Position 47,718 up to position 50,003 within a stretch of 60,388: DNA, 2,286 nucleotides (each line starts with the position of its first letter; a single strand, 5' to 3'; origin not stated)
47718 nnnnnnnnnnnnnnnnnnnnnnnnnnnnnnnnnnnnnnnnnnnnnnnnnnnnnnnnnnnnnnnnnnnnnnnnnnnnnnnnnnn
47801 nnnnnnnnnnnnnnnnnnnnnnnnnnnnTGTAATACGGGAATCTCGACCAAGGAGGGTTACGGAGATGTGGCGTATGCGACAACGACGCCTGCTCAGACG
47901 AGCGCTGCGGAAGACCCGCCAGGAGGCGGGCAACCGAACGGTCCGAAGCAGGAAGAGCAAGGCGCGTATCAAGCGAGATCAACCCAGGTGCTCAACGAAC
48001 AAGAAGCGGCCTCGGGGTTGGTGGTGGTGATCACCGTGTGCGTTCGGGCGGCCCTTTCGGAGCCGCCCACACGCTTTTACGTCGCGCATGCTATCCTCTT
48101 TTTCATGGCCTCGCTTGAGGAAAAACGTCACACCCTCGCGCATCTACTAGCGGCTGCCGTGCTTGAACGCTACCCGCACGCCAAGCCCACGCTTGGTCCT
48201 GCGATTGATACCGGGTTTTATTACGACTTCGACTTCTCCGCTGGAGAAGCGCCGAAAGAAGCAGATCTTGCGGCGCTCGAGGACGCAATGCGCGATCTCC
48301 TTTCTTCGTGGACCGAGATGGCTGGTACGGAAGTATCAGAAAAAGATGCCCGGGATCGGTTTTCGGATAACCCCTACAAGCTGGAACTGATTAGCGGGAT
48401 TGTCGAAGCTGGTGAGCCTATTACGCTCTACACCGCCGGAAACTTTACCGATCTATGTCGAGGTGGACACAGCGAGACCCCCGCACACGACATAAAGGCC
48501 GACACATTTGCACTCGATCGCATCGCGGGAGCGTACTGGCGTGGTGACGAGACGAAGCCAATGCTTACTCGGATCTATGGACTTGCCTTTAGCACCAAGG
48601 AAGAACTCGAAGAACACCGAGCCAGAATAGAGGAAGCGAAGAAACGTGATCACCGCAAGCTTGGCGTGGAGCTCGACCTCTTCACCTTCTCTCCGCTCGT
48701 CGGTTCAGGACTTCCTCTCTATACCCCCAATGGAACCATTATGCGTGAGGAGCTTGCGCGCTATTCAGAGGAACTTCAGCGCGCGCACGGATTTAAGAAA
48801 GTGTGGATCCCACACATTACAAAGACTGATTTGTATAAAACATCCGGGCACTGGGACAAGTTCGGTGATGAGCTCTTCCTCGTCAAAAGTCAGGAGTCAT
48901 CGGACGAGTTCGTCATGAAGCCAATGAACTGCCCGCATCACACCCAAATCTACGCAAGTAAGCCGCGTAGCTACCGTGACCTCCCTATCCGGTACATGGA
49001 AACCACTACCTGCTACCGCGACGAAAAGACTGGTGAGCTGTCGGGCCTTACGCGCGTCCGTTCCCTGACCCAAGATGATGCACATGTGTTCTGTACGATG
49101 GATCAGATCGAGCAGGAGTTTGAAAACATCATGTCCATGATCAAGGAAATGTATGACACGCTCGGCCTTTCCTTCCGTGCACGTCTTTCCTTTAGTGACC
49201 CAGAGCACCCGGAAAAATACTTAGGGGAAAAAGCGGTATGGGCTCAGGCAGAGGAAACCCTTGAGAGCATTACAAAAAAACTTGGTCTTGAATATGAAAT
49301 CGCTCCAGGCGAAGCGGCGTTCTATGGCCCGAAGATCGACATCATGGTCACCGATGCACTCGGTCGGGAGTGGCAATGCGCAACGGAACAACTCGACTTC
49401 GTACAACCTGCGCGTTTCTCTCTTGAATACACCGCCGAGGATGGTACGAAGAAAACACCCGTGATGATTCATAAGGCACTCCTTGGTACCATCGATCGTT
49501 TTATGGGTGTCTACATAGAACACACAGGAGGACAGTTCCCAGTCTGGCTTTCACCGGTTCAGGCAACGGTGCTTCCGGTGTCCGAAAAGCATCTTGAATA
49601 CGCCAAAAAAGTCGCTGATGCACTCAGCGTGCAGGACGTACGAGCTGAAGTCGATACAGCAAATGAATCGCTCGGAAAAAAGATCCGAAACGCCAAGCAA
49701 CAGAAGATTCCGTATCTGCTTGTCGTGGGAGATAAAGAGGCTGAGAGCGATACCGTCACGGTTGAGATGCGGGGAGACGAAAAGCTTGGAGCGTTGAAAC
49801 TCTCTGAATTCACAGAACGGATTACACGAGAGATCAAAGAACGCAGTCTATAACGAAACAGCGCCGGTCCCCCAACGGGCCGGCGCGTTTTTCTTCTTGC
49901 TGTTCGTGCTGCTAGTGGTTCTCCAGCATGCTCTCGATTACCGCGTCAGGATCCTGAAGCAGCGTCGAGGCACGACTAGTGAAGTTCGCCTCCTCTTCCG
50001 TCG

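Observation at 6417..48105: Core genes look systematically leaderless (TAnnnT 6-7 nt before ATG), orphan genes are SD-led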

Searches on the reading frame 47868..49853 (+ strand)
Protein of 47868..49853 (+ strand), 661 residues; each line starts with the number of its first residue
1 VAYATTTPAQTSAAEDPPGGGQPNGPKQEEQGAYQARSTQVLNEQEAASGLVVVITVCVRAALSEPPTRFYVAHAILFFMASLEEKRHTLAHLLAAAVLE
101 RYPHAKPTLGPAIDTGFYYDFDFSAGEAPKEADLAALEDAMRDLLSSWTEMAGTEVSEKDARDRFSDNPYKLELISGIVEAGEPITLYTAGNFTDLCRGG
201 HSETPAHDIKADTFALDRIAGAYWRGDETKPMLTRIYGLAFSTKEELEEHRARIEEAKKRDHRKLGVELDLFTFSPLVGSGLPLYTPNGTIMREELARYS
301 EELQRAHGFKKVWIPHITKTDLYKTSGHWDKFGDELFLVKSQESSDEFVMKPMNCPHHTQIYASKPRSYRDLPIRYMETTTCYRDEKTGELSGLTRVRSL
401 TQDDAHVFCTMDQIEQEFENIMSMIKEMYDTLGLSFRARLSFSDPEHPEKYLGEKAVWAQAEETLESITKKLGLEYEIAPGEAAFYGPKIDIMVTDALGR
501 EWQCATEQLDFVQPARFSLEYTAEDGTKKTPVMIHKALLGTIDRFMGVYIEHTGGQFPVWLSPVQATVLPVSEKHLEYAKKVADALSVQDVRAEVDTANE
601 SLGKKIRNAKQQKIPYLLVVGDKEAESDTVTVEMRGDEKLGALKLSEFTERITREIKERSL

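Call 9: search_protein_families(library=pfam, proteins=[window:47868-49853:+], max_evalue=0.01)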
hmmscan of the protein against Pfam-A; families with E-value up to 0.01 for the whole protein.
window:47868-49853:+ (661 aa): 2 families
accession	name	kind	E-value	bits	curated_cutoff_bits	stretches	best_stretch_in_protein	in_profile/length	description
PF00587.30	tRNA-synt_2b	-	6.1e-48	163.7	29.3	1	338-552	2-178/179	tRNA synthetase class II core domain (G, H, P, S and T)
PF03129.25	HGTP_anticodon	-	3.6e-23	82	21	1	565-653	1-92/94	Anticodon binding domain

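Call 44: search_solved_structures(query=window:47868-49853:+, show_alignments=1)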
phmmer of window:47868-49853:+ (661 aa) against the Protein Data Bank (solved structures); distinct sequences matched with E-value up to 0.001: 49.
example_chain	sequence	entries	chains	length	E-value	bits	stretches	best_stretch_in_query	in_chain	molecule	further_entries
1nyq_A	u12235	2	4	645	2.2e-163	548.4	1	82-657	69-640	threonyl-tRNA synthetase 1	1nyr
6vu9_A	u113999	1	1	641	3.3e-135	455.3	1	83-654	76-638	Threonine--tRNA ligase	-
1qf6_A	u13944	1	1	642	2.8e-134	452.3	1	82-661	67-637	THREONYL-TRNA SYNTHETASE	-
8wij_B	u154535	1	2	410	1.1e-97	331.3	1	260-661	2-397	Threonine--tRNA ligase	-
4hwo_A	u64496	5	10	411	1.7e-97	330.7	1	260-661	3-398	Threonine--tRNA ligase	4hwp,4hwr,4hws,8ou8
4p3o_A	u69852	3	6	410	2.2e-97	330.4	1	260-661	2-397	Threonine--tRNA ligase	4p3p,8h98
1evk_A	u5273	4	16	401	3.1e-97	329.9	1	260-661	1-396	THREONYL-TRNA SYNTHETASE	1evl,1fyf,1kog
8h99_A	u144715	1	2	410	7.8e-97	328.6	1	260-661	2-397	Threonine--tRNA ligase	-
8wih_A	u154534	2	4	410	1.5e-96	327.7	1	260-661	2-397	Threonine--tRNA ligase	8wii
8wia_A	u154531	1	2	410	1.5e-96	327.7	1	260-661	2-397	Threonine--tRNA ligase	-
8qic_A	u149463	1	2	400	1.6e-96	327.5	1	261-661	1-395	Threonine--tRNA ligase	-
4hwt_A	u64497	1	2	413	2.8e-96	326.7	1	260-658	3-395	Threonine--tRNA ligase, cytoplasmic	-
8h9c_A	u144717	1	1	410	3.8e-96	326.3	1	260-661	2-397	Threonine--tRNA ligase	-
8h9a_A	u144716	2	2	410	3.8e-96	326.3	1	260-661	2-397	Threonine--tRNA ligase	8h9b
6l2p_A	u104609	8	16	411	4.8e-96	326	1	260-661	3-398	Threonine--tRNA ligase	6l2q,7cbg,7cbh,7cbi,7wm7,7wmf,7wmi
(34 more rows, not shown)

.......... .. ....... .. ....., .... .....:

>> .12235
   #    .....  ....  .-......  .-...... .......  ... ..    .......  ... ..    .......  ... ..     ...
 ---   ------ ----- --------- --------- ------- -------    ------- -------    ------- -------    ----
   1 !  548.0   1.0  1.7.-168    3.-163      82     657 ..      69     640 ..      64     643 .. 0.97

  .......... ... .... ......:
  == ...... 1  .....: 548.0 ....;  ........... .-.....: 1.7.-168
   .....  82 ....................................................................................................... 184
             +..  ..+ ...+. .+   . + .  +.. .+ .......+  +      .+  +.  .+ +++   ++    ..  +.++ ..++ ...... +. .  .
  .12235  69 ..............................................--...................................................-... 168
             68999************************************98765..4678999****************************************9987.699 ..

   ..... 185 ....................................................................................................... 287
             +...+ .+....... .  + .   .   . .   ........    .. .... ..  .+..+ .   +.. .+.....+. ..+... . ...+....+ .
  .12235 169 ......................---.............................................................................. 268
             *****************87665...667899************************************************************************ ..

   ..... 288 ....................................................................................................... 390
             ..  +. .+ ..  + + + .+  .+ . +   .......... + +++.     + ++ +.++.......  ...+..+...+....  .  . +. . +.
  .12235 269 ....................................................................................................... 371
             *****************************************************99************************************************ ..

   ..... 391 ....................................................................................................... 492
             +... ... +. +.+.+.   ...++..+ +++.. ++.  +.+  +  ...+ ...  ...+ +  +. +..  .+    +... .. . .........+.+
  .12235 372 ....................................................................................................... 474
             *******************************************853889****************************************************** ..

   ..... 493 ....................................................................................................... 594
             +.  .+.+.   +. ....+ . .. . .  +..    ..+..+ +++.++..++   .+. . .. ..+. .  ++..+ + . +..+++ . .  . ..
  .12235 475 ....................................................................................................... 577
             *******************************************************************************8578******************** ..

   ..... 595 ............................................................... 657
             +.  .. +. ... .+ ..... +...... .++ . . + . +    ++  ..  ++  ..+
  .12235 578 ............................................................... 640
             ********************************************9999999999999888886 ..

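Call 70: find_homologous_proteins(query=window:48105-49853:+, max_evalue=1e-100)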
Query window:48105-49853:+ (582 aa): 8000 proteins with E <= 1e-100 among 8000 candidates; the best 120 are listed.
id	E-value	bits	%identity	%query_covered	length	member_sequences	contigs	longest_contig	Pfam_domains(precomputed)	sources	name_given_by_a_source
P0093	0.0e+0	1325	100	100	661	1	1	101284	PF03129.26,PF00587.31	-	-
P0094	0.0e+0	1139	84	100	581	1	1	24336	PF03129.26,PF00587.31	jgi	jgi:threonyl-tRNA synthetase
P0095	0.0e+0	1067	79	100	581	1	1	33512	PF03129.26,PF00587.31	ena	-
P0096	0.0e+0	1066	80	100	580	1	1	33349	PF03129.26,PF00587.31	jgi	-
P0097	0.0e+0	1061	78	100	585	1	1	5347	PF03129.26,PF00587.31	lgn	-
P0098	0.0e+0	1058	79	99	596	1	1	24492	PF03129.26,PF00587.31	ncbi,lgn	-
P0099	0.0e+0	1051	77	100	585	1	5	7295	PF03129.26,PF00587.31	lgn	-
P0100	0.0e+0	1045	78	100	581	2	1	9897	PF03129.26,PF00587.31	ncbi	-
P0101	0.0e+0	1041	78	100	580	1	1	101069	PF03129.26,PF00587.31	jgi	-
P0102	0.0e+0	1039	77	100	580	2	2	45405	PF03129.26,PF00587.31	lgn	-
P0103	0.0e+0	1036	76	100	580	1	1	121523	PF03129.26,PF00587.31,PF07973.20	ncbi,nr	ncbi:MAG: threonyl-tRNA synthetase [Parcubacteria group bacterium]|nr:threonyl-tRNA synthetase [Parc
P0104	0.0e+0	1034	77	100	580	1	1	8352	PF03129.26,PF00587.31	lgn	-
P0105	0.0e+0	1032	77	100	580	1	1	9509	PF03129.26,PF00587.31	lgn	-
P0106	0.0e+0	1032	77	100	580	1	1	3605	PF03129.26,PF00587.31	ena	-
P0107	0.0e+0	1032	76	100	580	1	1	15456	PF03129.26,PF00587.31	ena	-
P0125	0.0e+0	1023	76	100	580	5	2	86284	PF03129.26,PF00587.31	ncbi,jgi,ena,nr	ncbi:MAG TPA: threonine--tRNA ligase [Candidatus Paceibacterota bacterium]|nr:threonine--tRNA ligase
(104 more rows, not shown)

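Call 71: find_encoding_contigs(protein=P0094, flank=1500, max_places=2)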
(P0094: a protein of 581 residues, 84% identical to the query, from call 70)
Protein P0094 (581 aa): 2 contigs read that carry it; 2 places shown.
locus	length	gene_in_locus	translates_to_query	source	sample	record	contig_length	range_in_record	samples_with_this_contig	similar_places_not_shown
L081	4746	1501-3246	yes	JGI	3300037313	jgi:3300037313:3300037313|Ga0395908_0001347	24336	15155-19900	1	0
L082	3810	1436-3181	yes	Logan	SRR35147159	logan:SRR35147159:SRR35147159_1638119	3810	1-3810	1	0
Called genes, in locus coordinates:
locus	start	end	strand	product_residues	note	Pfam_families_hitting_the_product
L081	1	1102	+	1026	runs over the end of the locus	PF02811:PHP, PF07733:DNA_pol3_alpha, PF17657:DNA_pol3_finger, PF14579:HHH_6, PF01336:tRNA_anti-codon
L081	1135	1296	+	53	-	-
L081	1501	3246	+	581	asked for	PF00587:tRNA-synt_2b, PF03129:HGTP_anticodon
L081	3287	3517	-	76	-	-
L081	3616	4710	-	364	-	-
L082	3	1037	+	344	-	?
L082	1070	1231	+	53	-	-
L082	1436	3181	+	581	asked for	PF00587:tRNA-synt_2b, PF03129:HGTP_anticodon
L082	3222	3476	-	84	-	-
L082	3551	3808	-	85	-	?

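Call 72: find_encoding_contigs(protein=P0101, flank=1500, max_places=2)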
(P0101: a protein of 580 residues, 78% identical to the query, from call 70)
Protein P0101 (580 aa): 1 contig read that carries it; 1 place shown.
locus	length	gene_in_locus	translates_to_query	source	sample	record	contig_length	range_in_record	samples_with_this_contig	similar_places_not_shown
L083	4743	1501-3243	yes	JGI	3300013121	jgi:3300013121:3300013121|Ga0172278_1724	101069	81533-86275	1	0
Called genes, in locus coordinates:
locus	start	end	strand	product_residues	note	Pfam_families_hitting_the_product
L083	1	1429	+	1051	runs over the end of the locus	PF02811:PHP, PF07733:DNA_pol3_alpha, PF17657:DNA_pol3_finger, PF14579:HHH_6, PF01336:tRNA_anti-codon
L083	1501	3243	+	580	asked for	PF00587:tRNA-synt_2b, PF03129:HGTP_anticodon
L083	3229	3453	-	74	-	-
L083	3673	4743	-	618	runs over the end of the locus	-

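Call 73: find_encoding_contigs(protein=P0125, flank=1500, max_places=2)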
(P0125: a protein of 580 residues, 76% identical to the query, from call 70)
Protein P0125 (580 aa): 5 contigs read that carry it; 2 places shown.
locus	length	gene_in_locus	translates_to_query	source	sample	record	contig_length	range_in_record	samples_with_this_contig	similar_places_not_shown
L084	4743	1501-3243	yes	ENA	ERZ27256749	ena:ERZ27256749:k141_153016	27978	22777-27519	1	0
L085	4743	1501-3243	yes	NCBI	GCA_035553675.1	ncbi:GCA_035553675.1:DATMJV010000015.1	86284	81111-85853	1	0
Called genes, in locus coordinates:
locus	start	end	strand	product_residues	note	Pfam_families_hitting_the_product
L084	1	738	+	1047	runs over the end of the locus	PF02811:PHP, PF07733:DNA_pol3_alpha, PF17657:DNA_pol3_finger, PF14579:HHH_6, PF01336:tRNA_anti-codon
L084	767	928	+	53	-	-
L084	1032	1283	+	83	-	-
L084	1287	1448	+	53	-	-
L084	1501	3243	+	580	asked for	PF00587:tRNA-synt_2b, PF03129:HGTP_anticodon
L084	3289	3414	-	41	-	-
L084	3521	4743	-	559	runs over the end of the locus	?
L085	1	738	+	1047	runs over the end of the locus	PF02811:PHP, PF07733:DNA_pol3_alpha, PF17657:DNA_pol3_finger, PF14579:HHH_6, PF01336:tRNA_anti-codon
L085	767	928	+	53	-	-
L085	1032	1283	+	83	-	-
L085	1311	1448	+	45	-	-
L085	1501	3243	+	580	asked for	PF00587:tRNA-synt_2b, PF03129:HGTP_anticodon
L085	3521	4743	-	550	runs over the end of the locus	?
